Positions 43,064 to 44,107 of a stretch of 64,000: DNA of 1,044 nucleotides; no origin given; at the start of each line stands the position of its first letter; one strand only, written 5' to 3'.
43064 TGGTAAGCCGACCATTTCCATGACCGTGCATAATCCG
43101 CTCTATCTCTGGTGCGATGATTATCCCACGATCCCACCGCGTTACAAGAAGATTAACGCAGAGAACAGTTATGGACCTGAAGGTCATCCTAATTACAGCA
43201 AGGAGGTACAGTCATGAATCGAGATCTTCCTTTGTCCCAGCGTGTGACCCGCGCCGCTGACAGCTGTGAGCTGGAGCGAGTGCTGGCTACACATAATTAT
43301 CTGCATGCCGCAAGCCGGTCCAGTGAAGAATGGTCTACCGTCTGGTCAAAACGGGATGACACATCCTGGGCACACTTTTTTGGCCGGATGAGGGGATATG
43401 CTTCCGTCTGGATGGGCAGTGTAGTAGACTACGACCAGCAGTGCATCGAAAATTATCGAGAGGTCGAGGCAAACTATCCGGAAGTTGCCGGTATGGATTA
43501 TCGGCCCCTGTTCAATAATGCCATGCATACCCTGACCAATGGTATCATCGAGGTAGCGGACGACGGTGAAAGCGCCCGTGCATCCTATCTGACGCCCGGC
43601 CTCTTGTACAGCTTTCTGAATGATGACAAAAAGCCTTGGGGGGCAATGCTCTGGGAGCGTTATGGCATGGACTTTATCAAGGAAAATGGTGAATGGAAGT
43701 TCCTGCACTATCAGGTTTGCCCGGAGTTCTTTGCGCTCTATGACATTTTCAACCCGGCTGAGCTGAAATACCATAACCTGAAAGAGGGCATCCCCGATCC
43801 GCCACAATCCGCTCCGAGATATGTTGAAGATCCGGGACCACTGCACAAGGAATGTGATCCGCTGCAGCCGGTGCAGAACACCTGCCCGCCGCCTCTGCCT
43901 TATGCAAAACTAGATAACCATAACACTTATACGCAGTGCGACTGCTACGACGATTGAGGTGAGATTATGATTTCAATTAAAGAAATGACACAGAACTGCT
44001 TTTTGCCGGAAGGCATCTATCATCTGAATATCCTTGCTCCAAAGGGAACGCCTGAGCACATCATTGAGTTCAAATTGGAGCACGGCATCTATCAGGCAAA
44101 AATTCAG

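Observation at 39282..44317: LysR - anion permease - three tandem divergent NTF2/SnoaL-like paralogues - 116-aa protein: an uncharacterised putative catabolic system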

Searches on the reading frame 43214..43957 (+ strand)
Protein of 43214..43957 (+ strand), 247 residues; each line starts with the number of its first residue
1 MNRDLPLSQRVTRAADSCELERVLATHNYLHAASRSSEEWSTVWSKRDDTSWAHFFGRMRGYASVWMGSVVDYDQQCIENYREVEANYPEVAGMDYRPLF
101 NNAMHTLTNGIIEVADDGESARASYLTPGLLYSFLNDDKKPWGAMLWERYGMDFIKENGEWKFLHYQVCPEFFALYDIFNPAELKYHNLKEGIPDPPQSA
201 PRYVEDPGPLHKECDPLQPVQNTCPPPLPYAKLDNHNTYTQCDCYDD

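Call 3: search_protein_families(library=pfam, proteins=[window:43214-43957:+], max_evalue=0.1)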
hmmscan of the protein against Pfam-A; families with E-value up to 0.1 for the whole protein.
window:43214-43957:+ (247 aa): 1 family
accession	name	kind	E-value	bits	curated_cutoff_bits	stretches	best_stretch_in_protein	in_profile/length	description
PF13577.12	SnoaL_4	-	7.3e-06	26.4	24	1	60-165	26-124/126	SnoaL-like domain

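Call 4: search_protein_families(library=ncbifam, proteins=[window:43214-43957:+], max_evalue=0.1)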
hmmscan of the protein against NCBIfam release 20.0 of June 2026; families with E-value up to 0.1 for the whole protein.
window:43214-43957:+ (247 aa): 0 families

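Call 7: search_solved_structures(query=window:43214-43957:+, max_evalue=10)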
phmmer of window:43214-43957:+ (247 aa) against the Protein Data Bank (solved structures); distinct sequences matched with E-value up to 10: 4.
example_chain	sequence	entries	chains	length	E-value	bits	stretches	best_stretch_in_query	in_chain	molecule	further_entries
8abt_A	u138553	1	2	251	0.2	14.3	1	107-174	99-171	SnoaL-like domain-containing protein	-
8abu_A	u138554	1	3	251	0.33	13.5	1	110-174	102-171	SnoaL-like domain-containing protein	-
8abv_A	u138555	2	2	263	0.43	13.2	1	107-166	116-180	SnoaL-like domain-containing protein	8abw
6x89_A9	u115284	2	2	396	1.3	11.6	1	175-235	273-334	NADH dehydrogenase [ubiquinone] 1 alpha subcomplex subunit 9, mitochondrial isoform X1 | NDUA9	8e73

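Call 43: search_solved_structures(query=A4, max_evalue=1, show_alignments=2)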
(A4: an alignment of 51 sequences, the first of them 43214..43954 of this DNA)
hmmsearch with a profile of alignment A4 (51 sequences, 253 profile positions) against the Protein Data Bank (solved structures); distinct sequences matched with E-value up to 1: 3.
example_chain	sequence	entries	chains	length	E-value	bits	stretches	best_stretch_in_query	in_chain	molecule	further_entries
8abv_A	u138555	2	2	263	2.5e-05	27.1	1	105-183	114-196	SnoaL-like domain-containing protein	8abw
8abt_A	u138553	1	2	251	0.001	21.9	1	105-171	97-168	SnoaL-like domain-containing protein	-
8abu_A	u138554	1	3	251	0.0022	20.7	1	109-171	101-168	SnoaL-like domain-containing protein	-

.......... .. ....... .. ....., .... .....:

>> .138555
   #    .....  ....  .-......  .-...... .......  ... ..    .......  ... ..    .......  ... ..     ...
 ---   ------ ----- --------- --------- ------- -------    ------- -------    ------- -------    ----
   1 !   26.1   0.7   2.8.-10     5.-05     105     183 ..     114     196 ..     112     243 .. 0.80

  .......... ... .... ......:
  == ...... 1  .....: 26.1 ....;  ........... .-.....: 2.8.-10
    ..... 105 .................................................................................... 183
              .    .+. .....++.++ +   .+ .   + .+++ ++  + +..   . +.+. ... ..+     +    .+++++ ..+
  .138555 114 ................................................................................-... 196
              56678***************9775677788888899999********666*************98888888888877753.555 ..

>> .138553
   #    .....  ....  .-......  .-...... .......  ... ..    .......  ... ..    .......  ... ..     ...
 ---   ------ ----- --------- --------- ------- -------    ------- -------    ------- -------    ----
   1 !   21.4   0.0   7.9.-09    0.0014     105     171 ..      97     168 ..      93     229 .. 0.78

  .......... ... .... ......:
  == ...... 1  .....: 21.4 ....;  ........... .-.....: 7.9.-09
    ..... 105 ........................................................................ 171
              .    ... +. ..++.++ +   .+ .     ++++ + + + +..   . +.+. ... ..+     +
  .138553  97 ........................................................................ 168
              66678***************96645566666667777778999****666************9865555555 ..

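Call 49: find_homologous_proteins(query=window:43214-43954:+, max_evalue=0.001)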
Query window:43214-43954:+ (247 aa): 183 proteins with E <= 0.001 among 300 candidates; the best 120 are listed.
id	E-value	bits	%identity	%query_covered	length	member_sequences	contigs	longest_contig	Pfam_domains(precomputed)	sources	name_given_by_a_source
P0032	8.0e-174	594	99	100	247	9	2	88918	PF13577.13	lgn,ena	-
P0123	1.9e-141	488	78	100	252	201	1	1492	PF13577.13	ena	-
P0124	2.8e-137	475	79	100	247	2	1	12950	PF13577.13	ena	-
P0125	3.9e-131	454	74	100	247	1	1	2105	-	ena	-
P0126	1.6e-125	436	74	98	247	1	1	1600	-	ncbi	-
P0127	2.6e-122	425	70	100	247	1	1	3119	PF13577.13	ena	-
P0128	1.2e-110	387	66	100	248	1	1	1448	PF13577.13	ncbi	-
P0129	4.0e-101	356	87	70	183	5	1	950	PF13577.13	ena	-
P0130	1.1e-91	325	60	99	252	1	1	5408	-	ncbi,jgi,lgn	-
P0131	2.0e-85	304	57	100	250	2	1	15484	-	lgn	-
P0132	4.2e-83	297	86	58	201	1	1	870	-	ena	-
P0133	1.2e-80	289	53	100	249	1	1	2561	-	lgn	-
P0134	6.7e-79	283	50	100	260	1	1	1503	-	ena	-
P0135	2.4e-77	278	53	98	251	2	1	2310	-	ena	-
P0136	2.9e-77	278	53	98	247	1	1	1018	-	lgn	-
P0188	1.5e-64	236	47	96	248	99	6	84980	PF13577.13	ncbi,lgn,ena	-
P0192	2.3e-64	235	44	99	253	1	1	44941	PF13577.13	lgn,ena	-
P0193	2.4e-64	235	47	97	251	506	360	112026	PF13577.13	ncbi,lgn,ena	ncbi:MAG: nuclear transport factor 2 family protein [Coprococcus sp.]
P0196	5.3e-64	234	45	99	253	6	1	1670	PF13577.13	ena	-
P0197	6.6e-64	234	44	99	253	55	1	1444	PF13577.13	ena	-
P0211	3.5e-63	232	46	97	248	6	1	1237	PF13577.13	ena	-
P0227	5.2e-61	224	45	96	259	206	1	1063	PF13577.13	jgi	-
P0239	7.4e-59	217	44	97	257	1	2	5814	PF13577.13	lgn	-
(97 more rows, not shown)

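Call 53: find_encoding_contigs(protein=P0193, flank=9000, max_places=3)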
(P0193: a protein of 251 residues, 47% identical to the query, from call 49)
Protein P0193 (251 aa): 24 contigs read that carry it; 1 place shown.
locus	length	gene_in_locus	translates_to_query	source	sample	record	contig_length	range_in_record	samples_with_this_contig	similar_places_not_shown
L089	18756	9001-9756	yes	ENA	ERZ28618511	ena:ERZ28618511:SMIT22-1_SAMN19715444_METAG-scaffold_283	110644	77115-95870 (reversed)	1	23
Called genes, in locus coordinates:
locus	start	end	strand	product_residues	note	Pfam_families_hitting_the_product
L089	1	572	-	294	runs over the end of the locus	PF00126:HTH_1, PF03466:LysR_substrate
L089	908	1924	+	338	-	PF02129:Peptidase_S15 (faint), PF00561:Abhydrolase_1 (faint), PF12146:Hydrolase_4 (weak), PF00326:Peptidase_S9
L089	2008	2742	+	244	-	PF13577:SnoaL_4 (faint)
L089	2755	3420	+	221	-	PF13577:SnoaL_4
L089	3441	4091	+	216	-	PF13577:SnoaL_4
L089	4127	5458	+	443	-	-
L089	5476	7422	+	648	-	PF00724:Oxidored_FMN, PF00890:FAD_binding_2 (weak), PF07992:Pyr_redox_2, PF12831:FAD_oxidored (weak), PF13450:NAD_binding_8 (weak), PF13738:Pyr_redox_3, PF00070:Pyr_redox (weak), PF01266:DAO (weak), +3 more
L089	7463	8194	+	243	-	PF13577:SnoaL_4 (faint)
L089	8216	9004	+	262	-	PF13577:SnoaL_4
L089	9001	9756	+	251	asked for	PF13577:SnoaL_4 (faint)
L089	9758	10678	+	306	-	PF09924:LPG_synthase_C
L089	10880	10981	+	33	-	-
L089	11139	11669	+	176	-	-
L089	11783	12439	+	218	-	PF00929:RNase_T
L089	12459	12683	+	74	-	-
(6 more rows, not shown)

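Call 60: predict_structure(alignment_id=A6)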
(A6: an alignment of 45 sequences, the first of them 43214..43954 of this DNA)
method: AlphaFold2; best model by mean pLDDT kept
length: 247 residues; sequences in the alignment: 45
mean_pLDDT: 91.0   pTM: 0.87
mean pLDDT of the five models: 91.0, 90.9, 90.3, 89.7, 89.0
residues with pLDDT >= 90: 166; 70-90: 77; 50-70: 4; < 50: 0
segments of 3 or more residues with pLDDT < 50: none
pLDDT, mean of each block of 10 residues (from residue 1): 82 94 93 92 97 95 97 94 93 91 77 95 91 85 89 97 95 82 89 88 92 89 92 96 94
secondary structure, 60 per line:
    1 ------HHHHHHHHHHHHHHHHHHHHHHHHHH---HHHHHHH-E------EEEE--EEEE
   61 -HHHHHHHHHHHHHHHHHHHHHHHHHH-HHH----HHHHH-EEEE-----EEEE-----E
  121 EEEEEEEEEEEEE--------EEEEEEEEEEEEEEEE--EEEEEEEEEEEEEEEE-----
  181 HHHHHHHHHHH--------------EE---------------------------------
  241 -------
elements in order: H7-32 H36-42 E51-54 E57-60 H62-87 H96-100 E102-105 E111-114 E120-133 E142-157 E160-175 H181-191

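Call 63: fold_search(model_id=the predicted structure, library=pdb)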
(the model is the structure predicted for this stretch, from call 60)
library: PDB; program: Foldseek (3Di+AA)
matches with E <= 10: 1025; with E <= 0.001: 165
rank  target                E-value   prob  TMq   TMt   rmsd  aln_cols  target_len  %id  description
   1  8abv                  6.4e-09  1.00  0.50  0.51   5.0       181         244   20  Crystal structure of SpLdpA in complex with erythro-DGPD (released 2023-02-01)
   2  8abt_B                1.9e-08  1.00  0.48  0.50   6.0       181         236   21  Crystal structure of NaLdpA in complex with the product analog Resveratrol (released 2023-02-01)
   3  8abu_A                4.0e-08  1.00  0.49  0.52   5.1       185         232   20  Crystal structure of NaLdpA mutant H97Q in complex with erythro-DGPD (released 2023-02-01)
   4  8abw                  4.2e-08  1.00  0.50  0.51   4.7       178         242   19  Crystal structure of SpLdpA in complex with threo-DGPD (released 2023-02-01)
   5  8abu_B                4.5e-08  1.00  0.49  0.50   5.1       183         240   20  Crystal structure of NaLdpA mutant H97Q in complex with erythro-DGPD (released 2023-02-01)
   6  8abu_C                5.4e-08  1.00  0.49  0.51   5.2       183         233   20  Crystal structure of NaLdpA mutant H97Q in complex with erythro-DGPD (released 2023-02-01)
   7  8abt_A                1.2e-07  1.00  0.50  0.52   4.8       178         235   20  Crystal structure of NaLdpA in complex with the product analog Resveratrol (released 2023-02-01)
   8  3s5c_F                1.9e-07  1.00  0.45  0.72   5.6       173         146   16  Crystal Structure of a Hexachlorocyclohexane dehydrochlorinase (LinA) Type2 (released 2012-05-23)
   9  3a76_C                2.5e-07  1.00  0.44  0.67   7.9       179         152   16  The crystal structure of LinA (released 2010-09-15)
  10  3s5c_B                4.3e-07  1.00  0.44  0.69   6.5       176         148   15  Crystal Structure of a Hexachlorocyclohexane dehydrochlorinase (LinA) Type2 (released 2012-05-23)
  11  3a76_B                6.2e-07  1.00  0.44  0.67   7.8       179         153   16  The crystal structure of LinA (released 2010-09-15)
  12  3a76_A                8.9e-07  1.00  0.45  0.70   5.9       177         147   16  The crystal structure of LinA (released 2010-09-15)
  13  3ef8_A                9.4e-07  1.00  0.46  0.73   4.5       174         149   14  Crystal structure of Putative Scytalone Dehydratase (YP_496742.1) from NOVOSPHINGOBIUM AROMATICIVORANS DSM 12444 at 1. (released 2008-09-30)
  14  5kvb                  9.4e-07  1.00  0.44  0.70   5.3       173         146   13  The crystal structure of hexachlorocyclohexane dehydrochlorinase LinA-type3 from Novosphingobium barchaimii LL02 (released 2017-07-19)
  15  3s5c_A                1.7e-06  1.00  0.44  0.67   6.6       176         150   16  Crystal Structure of a Hexachlorocyclohexane dehydrochlorinase (LinA) Type2 (released 2012-05-23)
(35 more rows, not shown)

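Call 77: search_protein_representatives(alignment_id=A6)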
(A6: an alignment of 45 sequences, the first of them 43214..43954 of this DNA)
Query: 45 sequences, 251 profile positions. Proteins with E-value up to 0.001 (for the whole library): 783; up to 1e-10: 340; up to 1e-30: 93. The best 150 are listed.
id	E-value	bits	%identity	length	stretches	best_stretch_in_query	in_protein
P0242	6.9e-106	369.7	-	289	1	1-249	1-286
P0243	9.7e-106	369.3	-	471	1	2-245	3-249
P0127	1.1e-105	369.1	-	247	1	1-250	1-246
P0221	3.6e-104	364.1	-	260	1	3-246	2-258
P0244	5.3e-100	350.5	-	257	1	3-246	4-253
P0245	5.1e-86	304.7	-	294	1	3-246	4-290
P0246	6.1e-84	297.9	-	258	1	5-247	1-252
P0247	1.0e-79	284.0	-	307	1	3-245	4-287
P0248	2.0e-79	283.1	-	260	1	1-245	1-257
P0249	2.4e-79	282.8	-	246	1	1-243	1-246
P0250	4.2e-79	282.0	-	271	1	1-244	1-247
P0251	4.3e-79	282.0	-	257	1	1-248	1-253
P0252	6.4e-79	281.4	-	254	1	6-246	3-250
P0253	1.3e-78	280.4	-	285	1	1-239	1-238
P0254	4.3e-78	278.7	-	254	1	1-246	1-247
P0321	3.5e-35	138.1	-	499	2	7-239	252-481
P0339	3.2e-28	115.3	-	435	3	8-194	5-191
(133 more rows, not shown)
